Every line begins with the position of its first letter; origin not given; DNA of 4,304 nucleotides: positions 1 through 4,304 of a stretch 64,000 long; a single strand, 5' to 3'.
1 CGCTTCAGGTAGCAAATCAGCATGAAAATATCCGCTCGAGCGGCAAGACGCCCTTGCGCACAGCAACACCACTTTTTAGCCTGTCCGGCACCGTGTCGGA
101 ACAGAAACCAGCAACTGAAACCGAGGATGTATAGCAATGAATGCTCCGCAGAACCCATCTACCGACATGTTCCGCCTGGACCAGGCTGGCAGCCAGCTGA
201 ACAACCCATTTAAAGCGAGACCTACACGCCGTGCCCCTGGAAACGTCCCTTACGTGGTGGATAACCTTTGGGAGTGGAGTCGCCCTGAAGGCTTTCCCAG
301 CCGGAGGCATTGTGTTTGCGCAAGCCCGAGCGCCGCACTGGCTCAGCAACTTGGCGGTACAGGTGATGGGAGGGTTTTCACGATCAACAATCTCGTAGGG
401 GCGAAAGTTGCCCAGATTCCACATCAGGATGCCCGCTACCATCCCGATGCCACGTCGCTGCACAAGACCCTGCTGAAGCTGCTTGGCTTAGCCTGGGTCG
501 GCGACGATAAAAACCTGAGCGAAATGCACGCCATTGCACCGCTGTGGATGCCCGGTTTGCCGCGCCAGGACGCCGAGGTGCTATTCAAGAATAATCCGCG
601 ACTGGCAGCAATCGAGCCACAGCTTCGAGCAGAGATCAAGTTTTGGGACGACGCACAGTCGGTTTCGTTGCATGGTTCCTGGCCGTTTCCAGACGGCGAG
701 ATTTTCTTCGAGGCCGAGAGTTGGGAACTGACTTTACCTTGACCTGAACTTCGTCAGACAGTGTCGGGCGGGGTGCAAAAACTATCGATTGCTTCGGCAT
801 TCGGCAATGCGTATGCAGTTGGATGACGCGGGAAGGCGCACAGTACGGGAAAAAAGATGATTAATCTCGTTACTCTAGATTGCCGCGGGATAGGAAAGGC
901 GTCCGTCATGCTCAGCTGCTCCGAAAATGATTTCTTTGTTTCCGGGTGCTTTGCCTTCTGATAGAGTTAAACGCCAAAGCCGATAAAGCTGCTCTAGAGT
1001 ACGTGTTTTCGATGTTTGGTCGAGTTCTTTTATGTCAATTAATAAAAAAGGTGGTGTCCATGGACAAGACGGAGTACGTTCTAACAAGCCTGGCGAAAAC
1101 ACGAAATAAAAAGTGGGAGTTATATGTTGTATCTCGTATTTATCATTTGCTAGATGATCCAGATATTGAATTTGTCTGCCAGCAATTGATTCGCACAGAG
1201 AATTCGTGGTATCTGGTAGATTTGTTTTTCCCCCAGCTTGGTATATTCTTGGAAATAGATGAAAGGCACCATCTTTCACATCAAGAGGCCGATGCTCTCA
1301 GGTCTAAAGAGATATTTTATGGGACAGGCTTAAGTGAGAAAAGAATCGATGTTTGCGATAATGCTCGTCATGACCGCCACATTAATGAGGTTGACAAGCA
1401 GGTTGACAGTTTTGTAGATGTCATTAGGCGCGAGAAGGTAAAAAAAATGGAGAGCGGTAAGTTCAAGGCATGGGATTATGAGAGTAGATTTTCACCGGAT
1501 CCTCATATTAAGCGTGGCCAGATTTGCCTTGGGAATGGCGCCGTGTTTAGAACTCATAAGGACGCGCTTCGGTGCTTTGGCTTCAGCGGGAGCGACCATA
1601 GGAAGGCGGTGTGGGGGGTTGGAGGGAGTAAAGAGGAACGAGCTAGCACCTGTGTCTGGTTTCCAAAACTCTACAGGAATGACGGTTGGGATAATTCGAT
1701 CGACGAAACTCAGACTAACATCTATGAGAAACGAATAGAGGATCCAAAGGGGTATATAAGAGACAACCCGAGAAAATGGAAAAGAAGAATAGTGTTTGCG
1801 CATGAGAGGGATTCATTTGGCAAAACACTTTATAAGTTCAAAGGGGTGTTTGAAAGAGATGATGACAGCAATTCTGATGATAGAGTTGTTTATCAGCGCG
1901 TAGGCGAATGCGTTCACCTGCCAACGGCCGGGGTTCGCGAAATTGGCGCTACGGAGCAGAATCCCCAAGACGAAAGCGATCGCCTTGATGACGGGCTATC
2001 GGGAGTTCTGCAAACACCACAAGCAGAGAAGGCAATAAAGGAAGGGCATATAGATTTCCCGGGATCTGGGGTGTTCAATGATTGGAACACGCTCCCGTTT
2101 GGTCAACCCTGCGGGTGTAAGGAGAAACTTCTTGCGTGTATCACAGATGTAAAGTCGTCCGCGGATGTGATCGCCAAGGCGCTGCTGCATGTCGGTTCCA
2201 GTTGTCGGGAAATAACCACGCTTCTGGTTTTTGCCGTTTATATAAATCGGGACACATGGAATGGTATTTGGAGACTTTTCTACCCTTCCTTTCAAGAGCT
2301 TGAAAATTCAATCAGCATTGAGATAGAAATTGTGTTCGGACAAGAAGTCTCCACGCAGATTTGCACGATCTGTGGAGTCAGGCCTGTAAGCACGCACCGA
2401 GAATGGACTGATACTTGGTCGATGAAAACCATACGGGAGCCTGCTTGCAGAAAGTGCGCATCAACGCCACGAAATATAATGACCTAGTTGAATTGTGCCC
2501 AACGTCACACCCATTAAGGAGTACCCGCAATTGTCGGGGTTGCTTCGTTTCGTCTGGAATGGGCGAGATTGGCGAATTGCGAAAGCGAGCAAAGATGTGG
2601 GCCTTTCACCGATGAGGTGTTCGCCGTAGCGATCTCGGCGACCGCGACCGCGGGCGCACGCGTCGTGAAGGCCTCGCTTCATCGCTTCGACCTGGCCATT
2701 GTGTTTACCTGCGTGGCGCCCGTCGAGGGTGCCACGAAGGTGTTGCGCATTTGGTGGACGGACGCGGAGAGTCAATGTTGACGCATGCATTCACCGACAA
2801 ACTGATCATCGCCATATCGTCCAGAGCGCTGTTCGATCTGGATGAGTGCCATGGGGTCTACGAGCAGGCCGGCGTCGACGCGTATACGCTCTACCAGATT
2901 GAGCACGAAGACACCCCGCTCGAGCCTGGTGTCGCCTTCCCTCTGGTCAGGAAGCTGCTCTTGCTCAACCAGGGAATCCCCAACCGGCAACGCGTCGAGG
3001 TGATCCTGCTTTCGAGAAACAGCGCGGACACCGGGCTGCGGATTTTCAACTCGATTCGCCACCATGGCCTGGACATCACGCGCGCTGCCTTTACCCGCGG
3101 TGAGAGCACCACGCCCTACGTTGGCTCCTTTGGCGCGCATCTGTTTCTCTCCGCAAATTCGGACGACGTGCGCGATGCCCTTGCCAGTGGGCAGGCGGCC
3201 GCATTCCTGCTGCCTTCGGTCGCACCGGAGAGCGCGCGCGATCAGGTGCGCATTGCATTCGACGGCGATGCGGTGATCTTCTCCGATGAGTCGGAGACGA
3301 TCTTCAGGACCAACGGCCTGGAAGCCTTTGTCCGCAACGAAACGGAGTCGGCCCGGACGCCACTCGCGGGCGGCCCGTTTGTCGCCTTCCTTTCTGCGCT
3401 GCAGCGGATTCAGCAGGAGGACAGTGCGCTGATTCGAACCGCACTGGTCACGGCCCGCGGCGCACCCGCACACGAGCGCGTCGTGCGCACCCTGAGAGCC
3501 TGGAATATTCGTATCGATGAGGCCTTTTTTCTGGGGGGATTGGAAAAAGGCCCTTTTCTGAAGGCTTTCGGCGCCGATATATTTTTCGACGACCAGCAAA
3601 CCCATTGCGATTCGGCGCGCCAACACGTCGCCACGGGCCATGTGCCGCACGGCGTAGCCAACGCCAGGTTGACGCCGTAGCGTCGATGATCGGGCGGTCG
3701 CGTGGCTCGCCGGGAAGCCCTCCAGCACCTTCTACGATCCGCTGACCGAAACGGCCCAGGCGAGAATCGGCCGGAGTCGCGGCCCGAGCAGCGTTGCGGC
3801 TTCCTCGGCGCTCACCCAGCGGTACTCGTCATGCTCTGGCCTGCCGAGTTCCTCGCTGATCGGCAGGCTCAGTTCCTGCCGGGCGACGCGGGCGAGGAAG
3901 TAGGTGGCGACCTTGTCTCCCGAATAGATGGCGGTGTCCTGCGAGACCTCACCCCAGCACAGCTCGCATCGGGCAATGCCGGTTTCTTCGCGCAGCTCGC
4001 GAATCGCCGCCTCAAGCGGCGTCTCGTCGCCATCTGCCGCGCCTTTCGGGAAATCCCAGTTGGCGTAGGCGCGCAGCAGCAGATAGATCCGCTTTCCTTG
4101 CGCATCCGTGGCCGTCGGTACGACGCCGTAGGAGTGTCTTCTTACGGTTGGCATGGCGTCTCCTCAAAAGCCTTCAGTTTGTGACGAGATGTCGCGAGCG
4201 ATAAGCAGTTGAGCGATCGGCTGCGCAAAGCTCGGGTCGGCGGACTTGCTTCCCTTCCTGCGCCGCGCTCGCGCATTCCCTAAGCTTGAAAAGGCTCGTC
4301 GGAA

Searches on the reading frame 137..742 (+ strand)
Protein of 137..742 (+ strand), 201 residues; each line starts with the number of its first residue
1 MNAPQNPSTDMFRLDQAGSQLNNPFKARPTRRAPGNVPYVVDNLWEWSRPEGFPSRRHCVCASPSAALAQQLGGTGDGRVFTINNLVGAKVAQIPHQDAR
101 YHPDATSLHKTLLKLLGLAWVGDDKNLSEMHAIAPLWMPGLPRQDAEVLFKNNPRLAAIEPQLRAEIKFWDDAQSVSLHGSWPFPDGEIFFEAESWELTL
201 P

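Call 4: search_protein_families(library=pfam, proteins=[window:137-742:+], max_evalue=0.01)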
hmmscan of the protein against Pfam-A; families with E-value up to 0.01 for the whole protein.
window:137-742:+ (201 aa): 0 families

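Call 5: search_protein_families(library=padloc, proteins=[window:137-742:+], max_evalue=0.01)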
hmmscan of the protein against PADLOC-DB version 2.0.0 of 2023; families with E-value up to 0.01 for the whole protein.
window:137-742:+ (201 aa): 0 families

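Call 6: search_protein_families(library=ncbifam, proteins=[window:137-742:+], max_evalue=0.01)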
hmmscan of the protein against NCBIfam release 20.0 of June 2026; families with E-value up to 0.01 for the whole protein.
window:137-742:+ (201 aa): 0 families

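Call 59: search_protein_families(library=phrogs, proteins=[window:137-742:+], max_evalue=0.01)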
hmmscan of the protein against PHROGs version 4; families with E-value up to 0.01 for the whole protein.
window:137-742:+ (201 aa): 0 families

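Call 96: find_encoding_contigs(protein=window:137-742:+, flank=10000, max_places=3)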
Protein window:137-742:+ (201 aa): 18 contigs read that carry it; 3 places shown.
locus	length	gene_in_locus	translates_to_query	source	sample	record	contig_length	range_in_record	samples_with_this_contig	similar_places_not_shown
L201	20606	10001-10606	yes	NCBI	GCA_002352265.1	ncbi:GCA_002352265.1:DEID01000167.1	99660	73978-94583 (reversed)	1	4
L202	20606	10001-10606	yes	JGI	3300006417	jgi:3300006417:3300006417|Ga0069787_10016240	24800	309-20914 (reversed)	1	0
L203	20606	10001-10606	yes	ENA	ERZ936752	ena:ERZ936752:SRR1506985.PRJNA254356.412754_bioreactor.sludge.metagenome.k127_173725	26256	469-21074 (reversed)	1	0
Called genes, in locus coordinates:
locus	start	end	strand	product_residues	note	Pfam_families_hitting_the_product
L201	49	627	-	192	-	PF13302:Acetyltransf_3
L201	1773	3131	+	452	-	-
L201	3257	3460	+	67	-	-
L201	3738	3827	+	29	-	-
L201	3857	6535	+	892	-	PF12705:PDDEXK_1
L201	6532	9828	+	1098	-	PF00580:UvrD-helicase, PF13245:AAA_19 (weak), PF13361:UvrD_C, PF13538:UvrD_C_2 (faint), PF12705:PDDEXK_1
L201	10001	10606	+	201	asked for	-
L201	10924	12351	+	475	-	PF21598:PvuRts1I-like_N, PF18491:SRA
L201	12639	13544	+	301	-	PF06189:5-nucleotidase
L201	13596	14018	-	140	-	PF00293:NUDIX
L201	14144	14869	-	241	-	-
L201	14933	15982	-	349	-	PF13280:WYL (weak), PF25583:WCX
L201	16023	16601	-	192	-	PF05706:CDKN3 (weak), PF22785:Tc-R-P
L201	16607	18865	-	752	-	PF05496:RuvB_N (faint), PF13191:AAA_16 (faint), PF13238:AAA_18 (faint), PF20720:nSTAND3 (faint), PF02367:TsaE (faint), PF14532:Sigma54_activ_2 (faint), PF00004:AAA, PF00004:AAA, +8 more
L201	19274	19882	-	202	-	PF00440:TetR_N, PF17932:TetR_C_24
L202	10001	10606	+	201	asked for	-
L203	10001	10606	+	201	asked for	-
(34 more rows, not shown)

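Call 105: search_dna_similar(query=window:137-742:+, collection=plasmids, mode=protein, max_evalue=0.00001, max_rows=25)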
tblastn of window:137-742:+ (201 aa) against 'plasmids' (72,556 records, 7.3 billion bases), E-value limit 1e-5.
Records with a match: 4; places in all: 4; records where one place covers at least 80% of the query: 3.
Best place of each record, by identity: <60% 4.
By first word of the organism name: Pseudomonas 2; Salinibacter 1; Hymenobacter 1.
By predicted mobility (MOB-suite, as given by PLSDB): non-mobilizable 3; mobilizable 1.
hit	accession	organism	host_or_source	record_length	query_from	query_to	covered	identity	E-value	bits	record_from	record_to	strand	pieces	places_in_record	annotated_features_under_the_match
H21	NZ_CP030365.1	Salinibacter ruber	-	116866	16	194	89%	35.5%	2e-20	95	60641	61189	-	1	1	hypothetical protein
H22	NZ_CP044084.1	Pseudomonas luteola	Homo sapiens,clinical isolate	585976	22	192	85%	32.8%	3e-17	86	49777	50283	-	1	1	hypothetical protein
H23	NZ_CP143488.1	Pseudomonas silesiensis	single cell,landfill for plastics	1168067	25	192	84%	31.1%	9e-16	82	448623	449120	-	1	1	record has no annotation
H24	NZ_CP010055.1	Hymenobacter sp. DG25B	single cell,soil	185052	11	104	47%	43.2%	1e-12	73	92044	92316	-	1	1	none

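Call 106: get_annotated_region(hit=H21, flank=7000)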
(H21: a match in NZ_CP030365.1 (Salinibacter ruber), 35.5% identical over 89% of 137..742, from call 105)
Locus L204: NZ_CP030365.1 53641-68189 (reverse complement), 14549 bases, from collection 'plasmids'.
description: Salinibacter ruber strain M1 plasmid pSR116, complete sequence
organism: Salinibacter ruber (NCBI taxid 146919)
taxonomy: Bacteria; Rhodothermota; Rhodothermia; Rhodothermales; Salinibacteraceae; Salinibacter; Salinibacter ruber
host: -; source: -; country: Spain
typing (MOB-suite, as given by PLSDB): non-mobilizable
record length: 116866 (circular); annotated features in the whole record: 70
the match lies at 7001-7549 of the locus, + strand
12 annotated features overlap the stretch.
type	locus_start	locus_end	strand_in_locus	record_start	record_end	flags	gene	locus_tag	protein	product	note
CDS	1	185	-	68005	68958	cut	-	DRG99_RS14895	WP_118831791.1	replication initiation protein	GO:0006270 - DNA replication initiation [Evidence IEA]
CDS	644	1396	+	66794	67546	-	-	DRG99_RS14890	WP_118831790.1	ParA family protein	-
CDS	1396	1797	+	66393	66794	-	-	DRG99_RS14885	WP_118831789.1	hypothetical protein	-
CDS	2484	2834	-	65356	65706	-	-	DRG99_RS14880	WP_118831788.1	hypothetical protein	-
CDS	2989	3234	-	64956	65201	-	-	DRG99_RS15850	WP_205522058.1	hypothetical protein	-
CDS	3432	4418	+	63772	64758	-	-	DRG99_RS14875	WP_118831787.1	WYL domain-containing protein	-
CDS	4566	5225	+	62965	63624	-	-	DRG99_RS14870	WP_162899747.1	hypothetical protein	-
CDS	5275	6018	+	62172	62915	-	-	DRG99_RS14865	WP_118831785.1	hypothetical protein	-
CDS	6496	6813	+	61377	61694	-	-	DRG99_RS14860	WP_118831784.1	hypothetical protein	-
CDS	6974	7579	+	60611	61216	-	-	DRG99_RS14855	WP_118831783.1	hypothetical protein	-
CDS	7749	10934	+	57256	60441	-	-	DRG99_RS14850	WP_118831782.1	PD-(D/E)XK nuclease family protein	-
CDS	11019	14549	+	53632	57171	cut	-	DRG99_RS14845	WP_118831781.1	UvrD-helicase domain-containing protein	-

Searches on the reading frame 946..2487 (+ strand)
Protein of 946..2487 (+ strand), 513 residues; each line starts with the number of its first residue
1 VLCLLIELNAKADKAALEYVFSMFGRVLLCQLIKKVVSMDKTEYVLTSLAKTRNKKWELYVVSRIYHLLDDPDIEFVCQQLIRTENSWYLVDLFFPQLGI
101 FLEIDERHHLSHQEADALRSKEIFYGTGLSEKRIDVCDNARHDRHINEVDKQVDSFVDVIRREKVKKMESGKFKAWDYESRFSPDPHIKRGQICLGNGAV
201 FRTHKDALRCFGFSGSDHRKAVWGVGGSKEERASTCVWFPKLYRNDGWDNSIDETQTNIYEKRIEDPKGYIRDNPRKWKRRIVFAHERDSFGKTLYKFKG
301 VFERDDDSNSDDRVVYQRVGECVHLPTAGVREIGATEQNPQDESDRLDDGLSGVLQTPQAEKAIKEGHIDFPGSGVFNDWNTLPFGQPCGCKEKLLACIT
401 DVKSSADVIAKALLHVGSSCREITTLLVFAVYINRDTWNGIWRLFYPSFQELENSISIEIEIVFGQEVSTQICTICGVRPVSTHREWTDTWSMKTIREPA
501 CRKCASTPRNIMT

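Call 4: search_protein_families(library=pfam, proteins=[window:946-2487:+], max_evalue=0.01)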
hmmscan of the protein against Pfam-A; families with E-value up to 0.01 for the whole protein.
window:946-2487:+ (513 aa): 2 families
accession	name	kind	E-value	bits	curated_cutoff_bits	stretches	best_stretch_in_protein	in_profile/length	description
PF18491.7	SRA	-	1.3e-23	84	30.2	1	187-324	2-144/145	SET and RING associated domain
PF21598.3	PvuRts1I-like_N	-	2.3e-23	83.2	27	1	43-152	2-106/131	Restriction endonuclease PvuRts1 I-like, N-terminal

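Call 5: search_protein_families(library=padloc, proteins=[window:946-2487:+], max_evalue=0.01)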
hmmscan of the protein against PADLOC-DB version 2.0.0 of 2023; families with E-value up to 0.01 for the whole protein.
window:946-2487:+ (513 aa): 2 families
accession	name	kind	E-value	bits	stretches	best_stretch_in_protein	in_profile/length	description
PDLC03210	mREase_II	-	4.3e-87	290.1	1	39-325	2-286/294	Type II methyl-directed restriction enzyme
PDLC03211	mREase_II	-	1e-15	55.9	1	39-309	1-291/312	Type II methyl-directed restriction enzyme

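Call 6: search_protein_families(library=ncbifam, proteins=[window:946-2487:+], max_evalue=0.01)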
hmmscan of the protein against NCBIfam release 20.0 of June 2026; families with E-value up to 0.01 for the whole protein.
window:946-2487:+ (513 aa): 0 families

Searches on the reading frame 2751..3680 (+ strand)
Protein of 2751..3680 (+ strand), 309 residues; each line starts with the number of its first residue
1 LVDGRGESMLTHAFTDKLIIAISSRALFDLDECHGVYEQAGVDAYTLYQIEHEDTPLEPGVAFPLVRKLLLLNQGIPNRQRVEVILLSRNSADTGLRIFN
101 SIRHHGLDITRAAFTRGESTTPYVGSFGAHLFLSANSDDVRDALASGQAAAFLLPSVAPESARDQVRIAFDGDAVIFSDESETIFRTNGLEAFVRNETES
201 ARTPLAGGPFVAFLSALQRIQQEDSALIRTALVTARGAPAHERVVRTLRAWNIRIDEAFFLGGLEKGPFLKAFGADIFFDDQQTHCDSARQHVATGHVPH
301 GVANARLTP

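Call 4: search_protein_families(library=pfam, proteins=[window:2751-3680:+], max_evalue=0.01)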
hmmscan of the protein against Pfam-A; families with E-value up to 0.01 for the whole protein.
window:2751-3680:+ (309 aa): 1 family
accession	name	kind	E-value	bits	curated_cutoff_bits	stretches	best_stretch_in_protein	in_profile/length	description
PF06189.17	5-nucleotidase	-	2.9e-129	430.6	28.2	1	13-304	4-301/302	5'-nucleotidase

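Call 5: search_protein_families(library=padloc, proteins=[window:2751-3680:+], max_evalue=0.01)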
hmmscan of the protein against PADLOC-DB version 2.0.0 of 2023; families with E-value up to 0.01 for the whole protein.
window:2751-3680:+ (309 aa): 1 family
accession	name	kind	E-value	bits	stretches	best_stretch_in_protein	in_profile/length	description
PDLC04900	PDC-S08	-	8.1e-134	443.5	1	9-305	14-317/323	-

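Call 6: search_protein_families(library=ncbifam, proteins=[window:2751-3680:+], max_evalue=0.01)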
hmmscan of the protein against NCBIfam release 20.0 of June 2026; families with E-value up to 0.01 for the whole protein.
window:2751-3680:+ (309 aa): 0 families

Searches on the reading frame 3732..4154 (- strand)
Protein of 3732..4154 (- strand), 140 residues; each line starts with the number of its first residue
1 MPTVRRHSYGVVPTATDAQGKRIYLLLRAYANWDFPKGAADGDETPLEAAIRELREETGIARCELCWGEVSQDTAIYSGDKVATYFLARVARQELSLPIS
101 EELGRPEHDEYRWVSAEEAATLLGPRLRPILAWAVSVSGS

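Call 4: search_protein_families(library=pfam, proteins=[window:3732-4154:-], max_evalue=0.01)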
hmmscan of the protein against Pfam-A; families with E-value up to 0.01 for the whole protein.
window:3732-4154:- (140 aa): 1 family
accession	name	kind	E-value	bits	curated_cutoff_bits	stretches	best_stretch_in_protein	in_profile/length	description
PF00293.34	NUDIX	-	3.6e-18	66.3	21.1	1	11-133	8-133/134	NUDIX domain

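Call 5: search_protein_families(library=padloc, proteins=[window:3732-4154:-], max_evalue=0.01)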
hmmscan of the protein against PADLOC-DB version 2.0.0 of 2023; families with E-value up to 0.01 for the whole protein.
window:3732-4154:- (140 aa): 1 family
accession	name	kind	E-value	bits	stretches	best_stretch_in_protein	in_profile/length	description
PDLC04899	PDC-S07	-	6.2e-08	30.4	1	31-120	28-113/135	-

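Call 6: search_protein_families(library=ncbifam, proteins=[window:3732-4154:-], max_evalue=0.01)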
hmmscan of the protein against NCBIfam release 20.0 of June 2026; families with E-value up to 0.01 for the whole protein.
window:3732-4154:- (140 aa): 14 families
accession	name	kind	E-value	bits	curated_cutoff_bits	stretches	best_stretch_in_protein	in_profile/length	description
NF001938.0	PRK00714.1-5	equivalog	3e-09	36.5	116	1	29-66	43-80/172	RNA pyrophosphohydrolase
NF001937.0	PRK00714.1-4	equivalog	3.7e-09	36.4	139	1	29-63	29-63/161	RNA pyrophosphohydrolase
NF001936.0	PRK00714.1-3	equivalog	1.3e-08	34.9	118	1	31-119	35-130/155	RNA pyrophosphohydrolase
NF006961.0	PRK09438.1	equivalog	1.3e-07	31.1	103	1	26-122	25-132/151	dihydroneopterin triphosphate diphosphatase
NF052459.1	OxoGTPPhMutT1Mycb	equivalog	3.2e-07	29.7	475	1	29-121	27-111/292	8-oxo-(d)GTP phosphatase MutT1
NF001935.0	PRK00714.1-2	equivalog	1.1e-06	28.3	259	1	31-61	31-61/183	RNA pyrophosphohydrolase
NF001934.0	PRK00714.1-1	equivalog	1.8e-06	27.5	241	1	29-64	29-64/176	RNA pyrophosphohydrolase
NF008044.0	PRK10776.1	equivalog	2e-06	27.7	148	1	32-93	32-90/130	8-oxo-dGTP diphosphatase MutT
NF008736.0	PRK11762.1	equivalog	1.3e-05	24.8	169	1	33-65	76-108/186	ADP compounds hydrolase NudE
NF006530.0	PRK08999.1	equivalog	3e-05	23.2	245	1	32-65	34-67/315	Nudix family hydrolase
NF007834.0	PRK10546.1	equivalog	5.8e-05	22.9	156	1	33-131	32-122/135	pyrimidine (deoxy)nucleoside triphosphate diphosphatase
TIGR02705.1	nudix_YtkD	equivalog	8e-05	22.2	154.4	1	33-64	47-78/156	RNA deprotection pyrophosphohydrolase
TIGR00586.1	mutt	equivalog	0.0001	22.3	97.9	1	32-61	33-62/129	8-oxo-dGTP diphosphatase MutT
NF041652.1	Nud_hyd_Dein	equivalog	0.00023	21.4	200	1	32-61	44-73/152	Nudix hydrolase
